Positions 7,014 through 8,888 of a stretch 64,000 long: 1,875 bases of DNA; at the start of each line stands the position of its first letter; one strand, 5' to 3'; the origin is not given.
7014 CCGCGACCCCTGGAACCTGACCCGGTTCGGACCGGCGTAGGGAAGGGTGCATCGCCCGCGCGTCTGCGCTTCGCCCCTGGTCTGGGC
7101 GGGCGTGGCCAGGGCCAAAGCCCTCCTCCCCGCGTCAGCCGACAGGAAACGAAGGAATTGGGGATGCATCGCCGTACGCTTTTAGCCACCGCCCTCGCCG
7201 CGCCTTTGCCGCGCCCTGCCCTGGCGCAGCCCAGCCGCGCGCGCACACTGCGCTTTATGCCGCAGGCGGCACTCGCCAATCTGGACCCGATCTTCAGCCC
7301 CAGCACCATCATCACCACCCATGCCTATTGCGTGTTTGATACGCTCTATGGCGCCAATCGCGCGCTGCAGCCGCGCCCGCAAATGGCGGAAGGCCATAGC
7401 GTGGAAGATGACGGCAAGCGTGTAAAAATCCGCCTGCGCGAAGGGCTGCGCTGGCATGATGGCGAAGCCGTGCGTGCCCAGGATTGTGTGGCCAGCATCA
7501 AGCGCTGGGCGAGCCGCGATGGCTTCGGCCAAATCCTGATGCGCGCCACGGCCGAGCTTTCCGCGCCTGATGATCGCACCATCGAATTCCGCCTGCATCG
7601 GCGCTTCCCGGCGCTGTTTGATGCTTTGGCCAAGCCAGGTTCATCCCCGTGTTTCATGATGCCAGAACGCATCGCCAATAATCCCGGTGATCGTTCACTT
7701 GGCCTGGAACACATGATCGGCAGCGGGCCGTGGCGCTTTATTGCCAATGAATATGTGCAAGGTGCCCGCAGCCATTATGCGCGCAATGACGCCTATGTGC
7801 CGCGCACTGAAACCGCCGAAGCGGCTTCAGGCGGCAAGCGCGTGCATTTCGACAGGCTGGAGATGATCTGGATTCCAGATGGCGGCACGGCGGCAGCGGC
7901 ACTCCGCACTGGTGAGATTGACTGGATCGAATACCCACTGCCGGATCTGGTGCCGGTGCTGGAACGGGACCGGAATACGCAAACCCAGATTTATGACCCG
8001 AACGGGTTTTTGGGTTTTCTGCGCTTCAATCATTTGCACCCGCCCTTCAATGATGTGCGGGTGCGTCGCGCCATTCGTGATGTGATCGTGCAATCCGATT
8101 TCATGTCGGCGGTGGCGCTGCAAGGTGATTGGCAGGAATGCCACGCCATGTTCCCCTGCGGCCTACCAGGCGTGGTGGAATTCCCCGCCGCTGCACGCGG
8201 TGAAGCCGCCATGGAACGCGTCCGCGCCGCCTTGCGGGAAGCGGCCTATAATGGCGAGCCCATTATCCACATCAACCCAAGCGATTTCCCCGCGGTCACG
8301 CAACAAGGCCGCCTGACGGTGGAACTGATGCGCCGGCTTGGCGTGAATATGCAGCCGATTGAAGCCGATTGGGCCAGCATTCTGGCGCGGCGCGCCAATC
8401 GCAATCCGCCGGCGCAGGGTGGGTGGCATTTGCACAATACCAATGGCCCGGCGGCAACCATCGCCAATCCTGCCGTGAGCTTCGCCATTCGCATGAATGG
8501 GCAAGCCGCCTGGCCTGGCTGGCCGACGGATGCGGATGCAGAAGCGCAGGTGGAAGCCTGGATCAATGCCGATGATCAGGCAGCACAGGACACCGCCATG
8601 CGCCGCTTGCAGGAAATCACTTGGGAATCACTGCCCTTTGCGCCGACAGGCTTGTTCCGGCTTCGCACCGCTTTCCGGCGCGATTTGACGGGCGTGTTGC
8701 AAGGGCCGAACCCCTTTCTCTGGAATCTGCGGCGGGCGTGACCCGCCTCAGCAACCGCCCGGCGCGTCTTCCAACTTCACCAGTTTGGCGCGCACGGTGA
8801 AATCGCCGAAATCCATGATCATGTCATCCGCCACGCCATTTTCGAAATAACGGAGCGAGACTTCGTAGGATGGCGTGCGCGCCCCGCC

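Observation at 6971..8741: TPP riboswitch controlling a lone family-5 (Opp/Dpp/Nik-type) solute-binding protein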

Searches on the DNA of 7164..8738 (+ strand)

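Call 18: search_rna_families(sources=[L001, L002, L003, L004, L005, L006, L007, L008, L009, L010, L011], threshold=gathering)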
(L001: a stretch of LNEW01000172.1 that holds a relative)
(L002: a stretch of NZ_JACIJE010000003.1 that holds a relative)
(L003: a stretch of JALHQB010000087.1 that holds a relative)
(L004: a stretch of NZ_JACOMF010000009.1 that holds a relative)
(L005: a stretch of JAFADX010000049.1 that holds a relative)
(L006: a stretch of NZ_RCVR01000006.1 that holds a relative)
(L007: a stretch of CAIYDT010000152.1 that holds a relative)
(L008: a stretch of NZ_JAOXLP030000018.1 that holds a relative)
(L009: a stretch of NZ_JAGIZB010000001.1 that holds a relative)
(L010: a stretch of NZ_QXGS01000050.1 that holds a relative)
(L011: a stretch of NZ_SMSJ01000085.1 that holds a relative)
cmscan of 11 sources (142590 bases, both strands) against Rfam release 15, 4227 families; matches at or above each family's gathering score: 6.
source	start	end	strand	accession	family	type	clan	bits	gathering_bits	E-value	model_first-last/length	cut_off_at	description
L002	5746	5853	+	RF00059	TPP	Cis-reg; riboswitch;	-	68.2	54.3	6.3e-11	1-105/105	no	TPP riboswitch aptamer (THI element)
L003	5807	5915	+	RF00059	TPP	Cis-reg; riboswitch;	-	68.1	54.3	6.5e-11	1-105/105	no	TPP riboswitch aptamer (THI element)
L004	5790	5897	+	RF00059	TPP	Cis-reg; riboswitch;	-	67.2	54.3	1.1e-10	1-105/105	no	TPP riboswitch aptamer (THI element)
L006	5777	5883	+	RF00059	TPP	Cis-reg; riboswitch;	-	65.4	54.3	3e-10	1-105/105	no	TPP riboswitch aptamer (THI element)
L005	3257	3364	+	RF00059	TPP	Cis-reg; riboswitch;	-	64.4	54.3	5.4e-10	1-105/105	no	TPP riboswitch aptamer (THI element)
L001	5761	5869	+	RF00059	TPP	Cis-reg; riboswitch;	-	63.8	54.3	7.5e-10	1-105/105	no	TPP riboswitch aptamer (THI element)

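Call 57: search_rna_families(sources=[L041, L086, L082, L081, L084, L085, L087], threshold=gathering)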
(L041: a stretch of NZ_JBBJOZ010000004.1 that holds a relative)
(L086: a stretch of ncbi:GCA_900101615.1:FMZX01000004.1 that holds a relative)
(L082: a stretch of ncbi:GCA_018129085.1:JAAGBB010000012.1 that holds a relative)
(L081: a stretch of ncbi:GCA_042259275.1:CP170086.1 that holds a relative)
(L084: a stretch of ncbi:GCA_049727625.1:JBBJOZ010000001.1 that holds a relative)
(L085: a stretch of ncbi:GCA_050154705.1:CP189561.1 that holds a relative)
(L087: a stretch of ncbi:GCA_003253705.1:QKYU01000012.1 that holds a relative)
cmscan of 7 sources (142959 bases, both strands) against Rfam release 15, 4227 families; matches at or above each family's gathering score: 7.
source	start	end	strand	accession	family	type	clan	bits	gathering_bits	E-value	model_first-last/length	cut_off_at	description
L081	9823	9928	+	RF00059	TPP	Cis-reg; riboswitch;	-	66.3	54.3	1.8e-10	1-105/105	no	TPP riboswitch aptamer (THI element)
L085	9761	9868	+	RF00059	TPP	Cis-reg; riboswitch;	-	66.2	54.3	1.9e-10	1-105/105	no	TPP riboswitch aptamer (THI element)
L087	9783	9886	+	RF00059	TPP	Cis-reg; riboswitch;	-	59.9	54.3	6.8e-09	1-105/105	no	TPP riboswitch aptamer (THI element)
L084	9837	9948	+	RF00059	TPP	Cis-reg; riboswitch;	-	56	54.3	6.2e-08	1-105/105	no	TPP riboswitch aptamer (THI element)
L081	17367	17416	-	RF03054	Xanthine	Cis-reg; riboswitch;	-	46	36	1.2e-06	1-56/56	no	Xanthine riboswitch aptamer (NMT1 RNA)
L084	6485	6539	+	RF03057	nhaA-I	Cis-reg; riboswitch;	-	42.2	37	0.00012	1-55/55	no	nhaA-I RNA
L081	17131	17184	-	RF03054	Xanthine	Cis-reg; riboswitch;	-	39.5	36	7.6e-05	1-56/56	no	Xanthine riboswitch aptamer (NMT1 RNA)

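Call 87: search_rna_families(sources=[L077, L121, L050, L073, L012, L013, L014, L015, L016, L017, L018, L138, L137, L135], threshold=gathering)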
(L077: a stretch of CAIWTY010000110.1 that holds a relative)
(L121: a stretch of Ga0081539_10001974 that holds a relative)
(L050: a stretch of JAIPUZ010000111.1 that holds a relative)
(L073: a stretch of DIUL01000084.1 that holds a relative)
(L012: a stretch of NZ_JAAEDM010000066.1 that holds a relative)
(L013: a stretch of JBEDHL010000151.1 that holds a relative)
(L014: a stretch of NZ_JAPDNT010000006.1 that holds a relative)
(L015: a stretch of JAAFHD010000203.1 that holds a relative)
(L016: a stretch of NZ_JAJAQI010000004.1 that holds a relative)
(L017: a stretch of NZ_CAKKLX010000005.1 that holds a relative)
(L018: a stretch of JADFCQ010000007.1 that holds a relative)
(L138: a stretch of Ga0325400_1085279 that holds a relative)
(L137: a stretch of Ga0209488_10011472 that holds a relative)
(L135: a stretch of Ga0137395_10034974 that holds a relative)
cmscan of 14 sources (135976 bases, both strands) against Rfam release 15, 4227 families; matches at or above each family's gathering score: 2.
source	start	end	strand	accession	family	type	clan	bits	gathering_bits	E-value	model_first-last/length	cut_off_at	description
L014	655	726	+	RF00005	tRNA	Gene; tRNA;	CL00001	65.5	29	1.2e-11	1-71/71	no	tRNA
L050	11693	11763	+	RF00005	tRNA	Gene; tRNA;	CL00001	62.6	29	7.5e-11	1-71/71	no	tRNA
